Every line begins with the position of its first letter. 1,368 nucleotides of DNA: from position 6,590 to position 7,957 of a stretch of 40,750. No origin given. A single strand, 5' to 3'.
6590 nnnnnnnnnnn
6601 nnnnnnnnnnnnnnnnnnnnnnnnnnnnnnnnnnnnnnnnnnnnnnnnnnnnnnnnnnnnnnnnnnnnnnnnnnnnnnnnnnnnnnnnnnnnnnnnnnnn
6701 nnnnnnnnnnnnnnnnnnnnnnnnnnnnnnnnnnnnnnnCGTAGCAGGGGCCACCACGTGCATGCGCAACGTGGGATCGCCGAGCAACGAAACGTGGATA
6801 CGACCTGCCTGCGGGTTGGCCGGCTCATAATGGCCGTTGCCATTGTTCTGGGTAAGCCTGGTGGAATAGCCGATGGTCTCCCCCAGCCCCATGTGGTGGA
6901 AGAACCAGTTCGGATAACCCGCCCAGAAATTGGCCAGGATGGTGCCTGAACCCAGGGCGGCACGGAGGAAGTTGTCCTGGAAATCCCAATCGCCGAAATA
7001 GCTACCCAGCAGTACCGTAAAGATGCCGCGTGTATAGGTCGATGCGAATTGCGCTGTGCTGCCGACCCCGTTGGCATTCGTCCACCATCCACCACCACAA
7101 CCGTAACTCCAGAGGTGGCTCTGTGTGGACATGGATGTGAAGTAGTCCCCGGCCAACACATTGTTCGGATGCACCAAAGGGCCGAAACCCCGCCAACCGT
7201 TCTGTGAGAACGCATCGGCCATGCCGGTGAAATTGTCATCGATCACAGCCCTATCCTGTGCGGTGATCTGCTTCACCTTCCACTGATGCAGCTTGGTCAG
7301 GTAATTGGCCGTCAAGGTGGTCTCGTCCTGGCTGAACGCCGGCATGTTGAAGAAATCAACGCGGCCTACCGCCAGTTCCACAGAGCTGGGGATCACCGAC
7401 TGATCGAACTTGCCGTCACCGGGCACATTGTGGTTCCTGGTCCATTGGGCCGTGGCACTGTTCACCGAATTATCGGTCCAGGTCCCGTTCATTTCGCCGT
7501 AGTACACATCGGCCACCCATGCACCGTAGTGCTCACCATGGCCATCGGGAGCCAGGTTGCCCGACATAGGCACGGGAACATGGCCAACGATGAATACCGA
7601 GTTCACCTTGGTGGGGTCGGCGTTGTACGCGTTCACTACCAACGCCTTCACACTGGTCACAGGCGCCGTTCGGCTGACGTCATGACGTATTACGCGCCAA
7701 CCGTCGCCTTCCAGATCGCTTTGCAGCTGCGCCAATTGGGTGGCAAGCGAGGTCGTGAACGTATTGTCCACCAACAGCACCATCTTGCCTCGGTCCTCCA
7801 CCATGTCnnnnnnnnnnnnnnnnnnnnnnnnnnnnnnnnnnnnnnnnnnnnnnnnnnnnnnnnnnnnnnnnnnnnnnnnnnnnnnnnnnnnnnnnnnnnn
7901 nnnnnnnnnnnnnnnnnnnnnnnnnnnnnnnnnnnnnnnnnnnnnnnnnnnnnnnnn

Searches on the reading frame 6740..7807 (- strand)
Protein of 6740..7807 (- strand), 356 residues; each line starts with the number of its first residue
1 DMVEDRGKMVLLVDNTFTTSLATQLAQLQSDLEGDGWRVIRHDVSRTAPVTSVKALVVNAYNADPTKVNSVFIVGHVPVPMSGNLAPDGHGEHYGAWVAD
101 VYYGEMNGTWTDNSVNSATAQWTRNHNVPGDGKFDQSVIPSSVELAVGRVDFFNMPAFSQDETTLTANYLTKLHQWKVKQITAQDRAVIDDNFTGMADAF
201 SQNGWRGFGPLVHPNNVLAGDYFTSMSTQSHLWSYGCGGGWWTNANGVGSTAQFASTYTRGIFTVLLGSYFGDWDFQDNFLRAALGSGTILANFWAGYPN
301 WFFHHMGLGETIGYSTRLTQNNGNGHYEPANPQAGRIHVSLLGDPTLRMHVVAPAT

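Call 36: search_solved_structures(query=A5, max_evalue=10, show_alignments=3)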
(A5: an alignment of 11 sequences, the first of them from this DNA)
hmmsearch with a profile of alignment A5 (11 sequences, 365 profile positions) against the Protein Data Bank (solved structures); distinct sequences matched with E-value up to 10: 1.
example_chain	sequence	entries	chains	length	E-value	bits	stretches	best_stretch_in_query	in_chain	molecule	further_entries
3dc7_A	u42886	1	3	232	0.47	12.8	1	276-360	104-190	Putative uncharacterized protein lp_3323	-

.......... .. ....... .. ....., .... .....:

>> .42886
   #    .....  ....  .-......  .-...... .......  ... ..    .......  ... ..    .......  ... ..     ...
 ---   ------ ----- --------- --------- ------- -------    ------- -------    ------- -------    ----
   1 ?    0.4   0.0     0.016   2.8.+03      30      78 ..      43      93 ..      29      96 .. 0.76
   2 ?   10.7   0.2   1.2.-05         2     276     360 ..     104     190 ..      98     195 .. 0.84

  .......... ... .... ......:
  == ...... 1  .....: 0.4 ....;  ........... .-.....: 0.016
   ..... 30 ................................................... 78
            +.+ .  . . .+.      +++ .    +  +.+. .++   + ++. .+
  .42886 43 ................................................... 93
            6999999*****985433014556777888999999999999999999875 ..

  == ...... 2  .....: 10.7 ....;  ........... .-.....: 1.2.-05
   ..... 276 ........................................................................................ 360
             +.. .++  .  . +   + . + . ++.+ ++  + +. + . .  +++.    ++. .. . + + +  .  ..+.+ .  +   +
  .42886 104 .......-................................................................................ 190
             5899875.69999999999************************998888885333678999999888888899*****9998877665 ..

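Call 37: search_protein_families(library=pfam, alignment_id=A5, max_evalue=1)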
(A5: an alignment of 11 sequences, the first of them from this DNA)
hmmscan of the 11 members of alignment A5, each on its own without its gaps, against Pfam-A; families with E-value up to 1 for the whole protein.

A. member 1, seq(356 aa): 2 families
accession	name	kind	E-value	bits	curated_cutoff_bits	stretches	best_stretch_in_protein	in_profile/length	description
PF01364.23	Peptidase_C25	-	3.7e-05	23.6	23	2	22-150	13-130/374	Peptidase family C25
PF16370.11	MetallophosC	-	0.12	12.9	29.7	0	50-116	71-137/168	C terminal of Calcineurin-like phosphoesterase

B. families by the number of members that match (of 11 scanned): 2 families
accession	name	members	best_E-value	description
PF01364.23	Peptidase_C25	7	6.2e-09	Peptidase family C25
PF16370.11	MetallophosC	1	0.12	C terminal of Calcineurin-like phosphoesterase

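Call 46: find_related_loci(query=A5, collection=genome_contigs, flank=8000)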
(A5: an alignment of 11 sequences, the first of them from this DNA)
Query A5 (356 aa) in genome_contigs; peptide patterns used: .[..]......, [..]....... (x = any residue, [..] = any of these).
599 stretches matched a pattern (row limit reached: there are more); 586 encode a relative of the query (tblastn E <= 1e-3); the best 80 are kept; 80 distinct loci.
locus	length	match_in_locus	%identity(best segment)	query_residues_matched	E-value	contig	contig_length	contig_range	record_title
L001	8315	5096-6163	98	1-356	0e+0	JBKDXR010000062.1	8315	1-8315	MAG: Flavobacteriales bacterium isolate samp_4376_concoct_992 samp_4376_584066, whole genome shotgun sequence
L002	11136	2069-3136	97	1-356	0e+0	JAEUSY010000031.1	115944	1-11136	MAG: Flavobacteriales bacterium isolate new MAG-315 k141_4034102, whole genome shotgun sequence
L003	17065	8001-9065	82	2-356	0e+0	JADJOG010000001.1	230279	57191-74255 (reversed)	MAG: Flavobacteriales bacterium isolate Fred_18-Q3-R57-64_BAT3C.352 tig00010495-10-2306790, whole genome shotgun sequenc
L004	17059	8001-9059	81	2-354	0e+0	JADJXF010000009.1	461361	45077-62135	MAG: Flavobacteriales bacterium isolate Kalu_18-Q3-R12-55_MAXAC.064 tig00002689-10-4603010, whole genome shotgun sequenc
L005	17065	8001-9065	79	2-356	0e+0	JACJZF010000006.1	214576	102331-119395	MAG: Flavobacteriales bacterium isolate HK-STAS-BACT-57 HK-STAS-BACT-57_6, whole genome shotgun sequence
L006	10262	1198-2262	77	2-356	0e+0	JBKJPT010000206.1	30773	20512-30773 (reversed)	MAG: Flavobacteriales bacterium isolate ant_bin.469 k117_6105887, whole genome shotgun sequence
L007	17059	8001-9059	77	2-354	0e+0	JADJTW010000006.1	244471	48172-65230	MAG: Flavobacteriales bacterium isolate Hirt_18-Q3-R61-65_BATAC.102 tig00009569-10-2442600, whole genome shotgun sequenc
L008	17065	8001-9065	73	2-356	0e+0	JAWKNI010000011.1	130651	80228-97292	MAG: Flavobacteriales bacterium isolate AC3.41 AC3.41.fa-11, whole genome shotgun sequence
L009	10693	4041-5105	72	3-356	2e-180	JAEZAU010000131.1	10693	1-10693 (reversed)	MAG: Bacteroidetes bacterium isolate OH_CBrB_165 k127_2139467, whole genome shotgun sequence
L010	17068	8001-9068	70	2-356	1e-174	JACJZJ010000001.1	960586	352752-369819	MAG: Flavobacteriales bacterium isolate HK-STAS-BACT-61 HK-STAS-BACT-61_1, whole genome shotgun sequence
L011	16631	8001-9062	71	2-356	1e-173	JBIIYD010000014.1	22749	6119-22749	MAG: Flavobacteriales bacterium isolate ME2005-08-16_3300042507_group2_bin87 Rohwer_bin942_scaffold_1183_c1, whole genom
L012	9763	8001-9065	69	2-356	1e-172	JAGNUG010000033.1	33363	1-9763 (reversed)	MAG: Flavobacteriales bacterium isolate Go_SlAct_bin_193 Go_SlAct_4169_length_33363_cov_5.765345, whole genome shotgun s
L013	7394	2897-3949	70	6-356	3e-172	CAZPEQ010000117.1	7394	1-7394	MAG TPA_asm: uncultured Weeksellaceae bacterium isolate binchicken_co385_52 genome assembly, contig: NODE_8480_length_73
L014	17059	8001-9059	72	2-354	3e-171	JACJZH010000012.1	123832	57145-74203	MAG: Flavobacteriales bacterium isolate HK-STAS-BACT-59 HK-STAS-BACT-59_12, whole genome shotgun sequence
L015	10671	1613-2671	67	2-354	7e-170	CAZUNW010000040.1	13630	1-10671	MAG TPA_asm: uncultured Chryseobacterium sp. isolate SRP193358_co1_73 genome assembly, contig: NODE_12463_length_13630_c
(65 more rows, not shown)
